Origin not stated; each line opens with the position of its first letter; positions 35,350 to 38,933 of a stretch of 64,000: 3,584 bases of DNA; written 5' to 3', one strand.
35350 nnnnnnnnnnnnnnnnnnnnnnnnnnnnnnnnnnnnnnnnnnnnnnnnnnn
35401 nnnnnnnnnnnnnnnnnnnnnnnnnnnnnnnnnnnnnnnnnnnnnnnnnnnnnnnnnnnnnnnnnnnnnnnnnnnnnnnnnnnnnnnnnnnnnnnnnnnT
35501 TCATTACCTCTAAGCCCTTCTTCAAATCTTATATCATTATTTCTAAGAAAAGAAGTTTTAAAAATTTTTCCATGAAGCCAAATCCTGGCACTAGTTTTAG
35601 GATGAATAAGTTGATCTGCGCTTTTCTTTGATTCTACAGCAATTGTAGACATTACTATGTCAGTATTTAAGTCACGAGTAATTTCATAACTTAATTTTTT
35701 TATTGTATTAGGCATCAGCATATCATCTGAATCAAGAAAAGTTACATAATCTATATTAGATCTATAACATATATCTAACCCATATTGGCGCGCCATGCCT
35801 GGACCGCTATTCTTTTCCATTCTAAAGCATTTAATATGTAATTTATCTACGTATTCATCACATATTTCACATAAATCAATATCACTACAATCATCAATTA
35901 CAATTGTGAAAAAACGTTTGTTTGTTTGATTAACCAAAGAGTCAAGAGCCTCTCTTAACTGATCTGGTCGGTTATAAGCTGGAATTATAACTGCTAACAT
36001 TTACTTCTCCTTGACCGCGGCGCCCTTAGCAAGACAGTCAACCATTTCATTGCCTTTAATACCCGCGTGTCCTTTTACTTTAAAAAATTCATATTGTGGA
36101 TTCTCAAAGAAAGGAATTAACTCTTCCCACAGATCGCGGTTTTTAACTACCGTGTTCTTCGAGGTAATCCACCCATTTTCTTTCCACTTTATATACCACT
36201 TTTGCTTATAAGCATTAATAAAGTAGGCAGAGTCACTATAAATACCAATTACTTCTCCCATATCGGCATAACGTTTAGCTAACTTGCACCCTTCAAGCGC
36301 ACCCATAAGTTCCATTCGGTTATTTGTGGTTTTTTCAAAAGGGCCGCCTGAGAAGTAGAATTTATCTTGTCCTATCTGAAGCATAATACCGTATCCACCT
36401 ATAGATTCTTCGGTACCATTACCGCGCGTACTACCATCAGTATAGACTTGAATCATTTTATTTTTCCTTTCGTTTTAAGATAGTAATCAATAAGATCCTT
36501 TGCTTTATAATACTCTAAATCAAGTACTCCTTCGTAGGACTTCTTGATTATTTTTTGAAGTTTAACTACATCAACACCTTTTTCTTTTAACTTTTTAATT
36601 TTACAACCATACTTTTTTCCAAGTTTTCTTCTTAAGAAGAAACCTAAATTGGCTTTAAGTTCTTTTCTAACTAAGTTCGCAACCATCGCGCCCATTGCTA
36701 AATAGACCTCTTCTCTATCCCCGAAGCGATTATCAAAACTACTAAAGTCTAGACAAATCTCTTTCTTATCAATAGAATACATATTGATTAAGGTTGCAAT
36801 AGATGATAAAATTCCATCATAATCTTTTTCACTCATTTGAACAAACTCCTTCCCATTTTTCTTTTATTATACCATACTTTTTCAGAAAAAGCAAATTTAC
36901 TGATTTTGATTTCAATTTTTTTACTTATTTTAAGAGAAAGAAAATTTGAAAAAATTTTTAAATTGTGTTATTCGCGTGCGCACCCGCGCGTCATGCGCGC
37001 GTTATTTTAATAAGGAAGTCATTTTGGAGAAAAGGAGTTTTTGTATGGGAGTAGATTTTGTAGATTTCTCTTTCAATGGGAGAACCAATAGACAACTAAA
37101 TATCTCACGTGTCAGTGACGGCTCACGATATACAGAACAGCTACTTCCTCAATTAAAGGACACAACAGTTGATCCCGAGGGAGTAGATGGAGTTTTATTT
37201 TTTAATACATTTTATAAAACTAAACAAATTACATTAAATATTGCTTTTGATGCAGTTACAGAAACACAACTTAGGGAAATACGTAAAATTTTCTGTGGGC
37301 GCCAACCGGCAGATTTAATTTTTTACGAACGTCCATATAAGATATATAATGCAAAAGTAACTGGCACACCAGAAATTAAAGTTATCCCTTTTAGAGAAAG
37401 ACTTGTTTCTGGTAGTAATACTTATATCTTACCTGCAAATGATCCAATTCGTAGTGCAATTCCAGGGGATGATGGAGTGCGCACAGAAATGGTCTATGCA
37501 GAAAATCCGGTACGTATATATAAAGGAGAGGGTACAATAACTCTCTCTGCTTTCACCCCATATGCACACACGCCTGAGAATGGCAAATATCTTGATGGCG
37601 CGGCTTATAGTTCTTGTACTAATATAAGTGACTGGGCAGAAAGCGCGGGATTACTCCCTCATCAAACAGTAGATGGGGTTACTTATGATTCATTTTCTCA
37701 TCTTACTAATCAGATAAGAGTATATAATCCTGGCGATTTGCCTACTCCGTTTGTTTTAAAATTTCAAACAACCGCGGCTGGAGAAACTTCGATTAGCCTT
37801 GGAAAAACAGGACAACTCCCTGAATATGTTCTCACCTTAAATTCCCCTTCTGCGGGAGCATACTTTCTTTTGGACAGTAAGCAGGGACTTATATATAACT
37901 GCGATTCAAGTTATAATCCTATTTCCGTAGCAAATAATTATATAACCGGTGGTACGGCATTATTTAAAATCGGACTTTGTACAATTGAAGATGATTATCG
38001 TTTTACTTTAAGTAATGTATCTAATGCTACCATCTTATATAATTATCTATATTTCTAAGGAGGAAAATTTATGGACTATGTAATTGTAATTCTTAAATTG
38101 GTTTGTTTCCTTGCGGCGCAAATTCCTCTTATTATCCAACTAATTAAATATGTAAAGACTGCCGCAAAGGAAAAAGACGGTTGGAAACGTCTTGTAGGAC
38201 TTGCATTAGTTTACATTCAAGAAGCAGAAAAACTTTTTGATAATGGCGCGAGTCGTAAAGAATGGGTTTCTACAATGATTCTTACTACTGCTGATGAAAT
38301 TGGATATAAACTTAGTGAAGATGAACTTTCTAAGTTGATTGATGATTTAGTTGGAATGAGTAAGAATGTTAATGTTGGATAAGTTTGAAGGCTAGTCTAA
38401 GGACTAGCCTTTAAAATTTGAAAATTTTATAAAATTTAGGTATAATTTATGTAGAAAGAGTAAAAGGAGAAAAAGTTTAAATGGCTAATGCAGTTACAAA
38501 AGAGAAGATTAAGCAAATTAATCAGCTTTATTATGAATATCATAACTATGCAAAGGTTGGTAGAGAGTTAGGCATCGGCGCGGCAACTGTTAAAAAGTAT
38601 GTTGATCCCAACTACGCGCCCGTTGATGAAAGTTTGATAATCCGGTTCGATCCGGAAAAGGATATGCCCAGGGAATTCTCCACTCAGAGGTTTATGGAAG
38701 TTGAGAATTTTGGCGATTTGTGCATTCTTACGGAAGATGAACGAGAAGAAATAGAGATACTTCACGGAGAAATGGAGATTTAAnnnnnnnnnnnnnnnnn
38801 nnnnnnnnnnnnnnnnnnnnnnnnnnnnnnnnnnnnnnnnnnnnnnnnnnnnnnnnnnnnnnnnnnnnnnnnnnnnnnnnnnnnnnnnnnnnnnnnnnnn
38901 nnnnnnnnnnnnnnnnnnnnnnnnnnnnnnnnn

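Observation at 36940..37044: GC-palindrome cluster at the junction of the minus metabolic block and the plus late/accessory block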

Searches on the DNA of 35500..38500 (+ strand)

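Call 4: search_dna_similar(query=window:35500-38500:+, collection=phages, mode=near, max_rows=30)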
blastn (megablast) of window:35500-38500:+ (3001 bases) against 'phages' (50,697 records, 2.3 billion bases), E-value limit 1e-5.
No match.

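Call 77: search_rna_families(source=window, start=36850, end=37150, threshold=evalue, max_evalue=10)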
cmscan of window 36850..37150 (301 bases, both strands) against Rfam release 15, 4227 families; matches with E-value up to 10: 10.
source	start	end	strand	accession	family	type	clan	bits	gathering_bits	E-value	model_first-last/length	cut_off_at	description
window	36873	37008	+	RF04315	manA-II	Cis-reg;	-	24.5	100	0.033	1-147/147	no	manA_II ncRNA motif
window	36878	37014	+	RF02070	STnc300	Gene; sRNA;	-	24.5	80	0.31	1-159/159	no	Salmonella enterica sRNA STnc300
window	36868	36993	+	RF02194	HPnc0260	Gene; antisense;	-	24.5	59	2.3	1-156/156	no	Bacterial antisense RNA HPnc0260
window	36884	37022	+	RF02633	Hrs21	Gene; sRNA;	-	17.8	102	0.2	1-135/135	no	Hfq-regulated sRNA 21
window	36883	37008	+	RF00512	Leu_leader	Cis-reg; leader;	-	15.8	50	0.79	1-148/148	no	Leucine operon leader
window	36916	36951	+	RF04318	idnO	Cis-reg;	-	15.6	100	5.2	89-124/206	no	idnO ncRNA motif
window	36986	37075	+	RF02899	AaHKsRNA54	Gene; sRNA;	-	14.8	37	4.7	1-118/118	no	Aggregatibacter sRNA 54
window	36911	36950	+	RF02266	XIST_intron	Gene; lncRNA;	-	14.4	70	8.5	1-68/68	no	XIST 3' intron conserved motif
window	36883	37014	+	RF00558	L20_leader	Cis-reg; leader;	-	13.9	58.7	3.6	1-127/127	no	Ribosomal protein L20 leader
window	36874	37007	+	RF00004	U2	Gene; snRNA; splicing;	CL00006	13.1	46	1.9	1-192/192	no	U2 spliceosomal RNA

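Call 83: search_dna_similar(query=window:36837-37060:+, collection=phages, mode=distant, max_evalue=10, max_rows=15)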
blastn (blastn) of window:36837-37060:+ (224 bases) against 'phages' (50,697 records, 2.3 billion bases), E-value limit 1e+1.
Records with a match: 272; places in all: 274; records where one place covers at least 80% of the query: 0.
Best place of each record, by identity: 95-99% 260; 90-95% 4; 80-90% 6; 60-80% 2.
By first word of the organism name: Vibrio 261; Staphylococcus 2; Salmonella 2; Yersinia 2; Bacillus 2; Listeria 2; Enterobacter 1.
By host as written in the record: - 252; Vibrio crassostreae 9; Staphylococcus capitis 2; Salmonella enterica subsp. enterica serovar 6,8:l,v:- strain KKP 998 2; Yersinia enterocolitica 2; Bacillus thuringiensis subsp. kurstaki 2; Listeria monocytogenes 2; Enterobacter sp. KKP_3684 1.
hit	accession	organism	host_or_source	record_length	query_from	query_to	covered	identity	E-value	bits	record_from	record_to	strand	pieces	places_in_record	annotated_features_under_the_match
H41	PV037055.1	Staphylococcus phage S2G3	Staphylococcus capitis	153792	1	44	20%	78.0%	9e+0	36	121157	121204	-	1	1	terminase large subunit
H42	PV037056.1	Staphylococcus phage Fi4S2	Staphylococcus capitis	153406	1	44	20%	78.0%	9e+0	36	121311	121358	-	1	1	terminase large subunit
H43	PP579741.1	Enterobacter phage KKP_3711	Enterobacter sp. KKP_3684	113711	124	158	16%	85.7%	2e-1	42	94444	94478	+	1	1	none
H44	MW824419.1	Vibrio phage 294E48.1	Vibrio crassostreae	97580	147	180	15%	85.3%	3e+0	37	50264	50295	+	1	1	none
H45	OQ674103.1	Salmonella phage KKP_3831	Salmonella enterica subsp. enterica ...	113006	119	150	14%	84.4%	9e+0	37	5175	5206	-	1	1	none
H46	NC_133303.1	Salmonella phage KKP_3831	Salmonella enterica subsp. enterica ...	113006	119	150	14%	84.4%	9e+0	37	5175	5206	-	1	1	none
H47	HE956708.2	Yersinia phage phiR2-01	Yersinia enterocolitica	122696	121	150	13%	86.7%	3e+0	37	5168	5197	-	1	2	repeat_region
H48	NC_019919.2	Yersinia phage phiR2-01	Yersinia enterocolitica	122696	121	150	13%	86.7%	3e+0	37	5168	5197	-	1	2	repeat_region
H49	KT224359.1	Bacillus phage TsarBomba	Bacillus thuringiensis subsp. kurstaki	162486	166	190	11%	92.0%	3e+0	37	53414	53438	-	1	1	minor tail protein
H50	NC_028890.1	Bacillus phage TsarBomba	Bacillus thuringiensis subsp. kurstaki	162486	166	190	11%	92.0%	3e+0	37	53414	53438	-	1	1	tail fiber protein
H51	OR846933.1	Listeria phage LM 4-11-1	Listeria monocytogenes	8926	195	219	11%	92.0%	3e+0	37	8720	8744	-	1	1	record has no annotation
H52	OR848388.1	Listeria phage LM 4-14-1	Listeria monocytogenes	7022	195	219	11%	92.0%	3e+0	37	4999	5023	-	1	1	record has no annotation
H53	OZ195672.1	Vibrio phage D419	Seawater and oysters mix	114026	147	168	10%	95.5%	9e+0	37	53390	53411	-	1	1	hypothetical protein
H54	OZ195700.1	Vibrio phage D425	Seawater and oysters mix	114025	147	168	10%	95.5%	9e+0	37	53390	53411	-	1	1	hypothetical protein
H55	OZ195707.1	Vibrio phage D120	Seawater and oysters mix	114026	147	168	10%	95.5%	9e+0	37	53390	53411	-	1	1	hypothetical protein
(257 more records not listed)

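Call 84: search_dna_similar(query=L071:2720-3010:+, collection=phages, mode=distant, max_evalue=10, max_rows=15)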
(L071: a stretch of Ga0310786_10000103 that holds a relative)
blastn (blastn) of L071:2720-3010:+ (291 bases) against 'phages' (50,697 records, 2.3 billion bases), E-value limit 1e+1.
Records with a match: 56; places in all: 59; records where one place covers at least 80% of the query: 0.
Best place of each record, by identity: >=99% 1; 90-95% 8; 80-90% 18; 60-80% 29.
By first word of the organism name: Staphylococcus 22; Bacillus 11; Enterococcus 11; Listeria 2; uncultured 2; Phage 1; Vibrio 1; Bacteriophage 1; Marine 1; Salmonella 1; and 3 more.
By host as written in the record: - 11; Staphylococcus epidermidis F12 6; Staphylococcus epidermidis 5; Enterococcus faecium 5; Bacillus thuringiensis kurstaki 3; Staphylococcus epidermidis 9142 2; Staphylococcus epidermidis COB-Sec1 2; Staphylococcus sp. 2; and 17 more.
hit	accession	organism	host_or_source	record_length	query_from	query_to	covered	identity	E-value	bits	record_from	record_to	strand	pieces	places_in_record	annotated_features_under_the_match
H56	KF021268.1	Staphylococcus phage phiIBB-SEP1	Staphylococcus epidermidis 9142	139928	33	94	21%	76.9%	3e-1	42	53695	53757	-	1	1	promoter | hypothetical protein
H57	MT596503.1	Staphylococcus phage vB_SepM_BE06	Staphylococcus epidermidis F12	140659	33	94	21%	76.9%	3e-1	42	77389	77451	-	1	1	hypothetical protein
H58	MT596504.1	Staphylococcus phage vB_SepM_BE07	Staphylococcus epidermidis F12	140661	33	94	21%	76.9%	3e-1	42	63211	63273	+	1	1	hypothetical protein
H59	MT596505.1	Staphylococcus phage vB_SepM_BE08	Staphylococcus epidermidis F12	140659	33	94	21%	76.9%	3e-1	42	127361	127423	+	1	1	hypothetical protein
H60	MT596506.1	Staphylococcus phage vB_SepM_BE09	Staphylococcus epidermidis F12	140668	33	94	21%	76.9%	3e-1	42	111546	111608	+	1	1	hypothetical protein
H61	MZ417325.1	Staphylococcus phage PG-2021_23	Mammaliicoccus vitulinus C6867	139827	33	94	21%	76.9%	3e-1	42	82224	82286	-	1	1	record has no annotation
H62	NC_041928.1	Staphylococcus phage phiIBB-SEP1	Staphylococcus epidermidis 9142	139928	33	94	21%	76.9%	3e-1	42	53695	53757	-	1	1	promoter | hypothetical protein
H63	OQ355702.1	Staphylococcus phage vB_SepM_BE24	Staphylococcus epidermidis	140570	33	94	21%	76.9%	3e-1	42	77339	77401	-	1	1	hypothetical protein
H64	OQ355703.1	Staphylococcus phage vB_SepM_BE25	Staphylococcus epidermidis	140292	33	94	21%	76.9%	3e-1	42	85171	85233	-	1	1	hypothetical protein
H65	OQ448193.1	Staphylococcus phage 80A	Staphylococcus epidermidis COB-Sec1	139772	33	94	21%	76.9%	3e-1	42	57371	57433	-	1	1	hypothetical protein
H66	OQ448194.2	Staphylococcus phage 80B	Staphylococcus epidermidis COB-Sec1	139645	33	94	21%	76.9%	3e-1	42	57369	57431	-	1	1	hypothetical protein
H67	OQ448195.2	Staphylococcus phage 110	Staphylococcus epidermidis COB-Sec2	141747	33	94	21%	76.9%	3e-1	42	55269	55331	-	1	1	hypothetical protein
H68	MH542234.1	Staphylococcus phage Terranova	Staphylococcus epidermidis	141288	33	94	21%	76.6%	8e-2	44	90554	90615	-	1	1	ribosome_binding_site | hypothetical protein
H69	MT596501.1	Staphylococcus phage vB_SepM_BE04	Staphylococcus epidermidis F12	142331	33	94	21%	76.6%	8e-2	44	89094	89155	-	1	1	hypothetical protein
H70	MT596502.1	Staphylococcus phage vB_SepM_BE05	Staphylococcus epidermidis F12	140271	33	94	21%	76.6%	8e-2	44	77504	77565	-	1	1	hypothetical protein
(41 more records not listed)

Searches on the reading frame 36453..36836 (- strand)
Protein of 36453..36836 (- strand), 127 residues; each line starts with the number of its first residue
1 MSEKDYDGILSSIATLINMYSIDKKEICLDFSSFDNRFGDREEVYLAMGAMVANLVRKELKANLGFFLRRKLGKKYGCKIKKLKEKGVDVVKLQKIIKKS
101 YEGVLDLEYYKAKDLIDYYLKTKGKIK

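Call 14: search_protein_families(library=phrogs, proteins=[window:36453-36836:-], max_evalue=0.001)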
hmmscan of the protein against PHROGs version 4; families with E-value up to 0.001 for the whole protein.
window:36453-36836:- (127 aa): 0 families

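Call 15: search_protein_families(library=pfam, proteins=[window:36453-36836:-], max_evalue=0.001)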
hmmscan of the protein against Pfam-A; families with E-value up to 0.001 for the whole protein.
window:36453-36836:- (127 aa): 0 families

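Call 25: find_encoding_contigs(protein=window:36453-36836:-, flank=10000, max_places=10)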
Protein window:36453-36836:- (127 aa): 5 contigs read that carry it; 1 place shown.
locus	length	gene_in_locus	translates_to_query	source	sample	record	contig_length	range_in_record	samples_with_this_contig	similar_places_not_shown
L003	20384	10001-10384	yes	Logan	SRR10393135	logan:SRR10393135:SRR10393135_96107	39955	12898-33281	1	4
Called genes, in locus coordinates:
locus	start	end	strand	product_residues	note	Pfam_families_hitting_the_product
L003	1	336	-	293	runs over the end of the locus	PF00149:Metallophos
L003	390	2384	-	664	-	-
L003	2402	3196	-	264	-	PF01541:GIY-YIG, PF02796:HTH_7 (faint), PF13384:HTH_23 (faint), PF13936:HTH_38 (faint), PF14493:HTH_40 (faint)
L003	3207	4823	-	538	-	PF02562:PhoH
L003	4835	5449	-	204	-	PF00574:CLP_protease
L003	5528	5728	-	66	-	PF13619:KTSC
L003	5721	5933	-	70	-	-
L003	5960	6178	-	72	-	-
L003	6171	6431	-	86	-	-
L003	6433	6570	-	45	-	-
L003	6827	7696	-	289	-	-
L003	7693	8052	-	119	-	-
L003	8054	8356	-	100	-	-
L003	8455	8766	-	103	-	-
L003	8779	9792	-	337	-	PF05709:Sipho_tail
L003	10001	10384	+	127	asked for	-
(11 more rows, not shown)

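Call 85: search_solved_structures(query=window:36453-36836:-, max_evalue=1)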
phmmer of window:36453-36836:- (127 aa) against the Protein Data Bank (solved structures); distinct sequences matched with E-value up to 1: 0.

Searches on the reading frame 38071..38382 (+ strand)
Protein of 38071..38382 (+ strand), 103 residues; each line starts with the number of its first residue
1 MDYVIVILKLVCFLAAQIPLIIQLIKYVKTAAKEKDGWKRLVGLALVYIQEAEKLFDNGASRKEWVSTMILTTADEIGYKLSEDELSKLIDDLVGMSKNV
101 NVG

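Call 14: search_protein_families(library=phrogs, proteins=[window:38071-38382:+], max_evalue=0.001)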
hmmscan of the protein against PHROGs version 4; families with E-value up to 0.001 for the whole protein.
window:38071-38382:+ (103 aa): 0 families

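Call 15: search_protein_families(library=pfam, proteins=[window:38071-38382:+], max_evalue=0.001)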
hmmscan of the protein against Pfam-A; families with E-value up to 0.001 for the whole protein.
window:38071-38382:+ (103 aa): 1 family
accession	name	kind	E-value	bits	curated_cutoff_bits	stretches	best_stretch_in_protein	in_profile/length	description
PF09682.15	Phage_holin_6_1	-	0.00017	22.4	24.9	1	10-94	9-96/101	Bacteriophage holin of superfamily 6 (Holin_LLH)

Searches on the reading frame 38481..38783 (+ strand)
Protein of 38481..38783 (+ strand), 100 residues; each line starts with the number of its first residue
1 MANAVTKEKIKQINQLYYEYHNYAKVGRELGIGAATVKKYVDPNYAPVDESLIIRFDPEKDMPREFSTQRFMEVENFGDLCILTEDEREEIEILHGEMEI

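Call 14: search_protein_families(library=phrogs, proteins=[window:38481-38783:+], max_evalue=0.001)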
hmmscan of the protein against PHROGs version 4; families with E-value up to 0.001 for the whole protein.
window:38481-38783:+ (100 aa): 1 family
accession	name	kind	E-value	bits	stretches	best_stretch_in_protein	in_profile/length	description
phrog_268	-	unknown function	1.3e-05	26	1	3-42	38-78/119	-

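Call 15: search_protein_families(library=pfam, proteins=[window:38481-38783:+], max_evalue=0.001)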
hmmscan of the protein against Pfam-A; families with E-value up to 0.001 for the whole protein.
window:38481-38783:+ (100 aa): 0 families

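Call 86: search_solved_structures(query=window:38481-38783:+, max_evalue=1)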
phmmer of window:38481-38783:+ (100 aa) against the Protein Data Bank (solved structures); distinct sequences matched with E-value up to 1: 0.
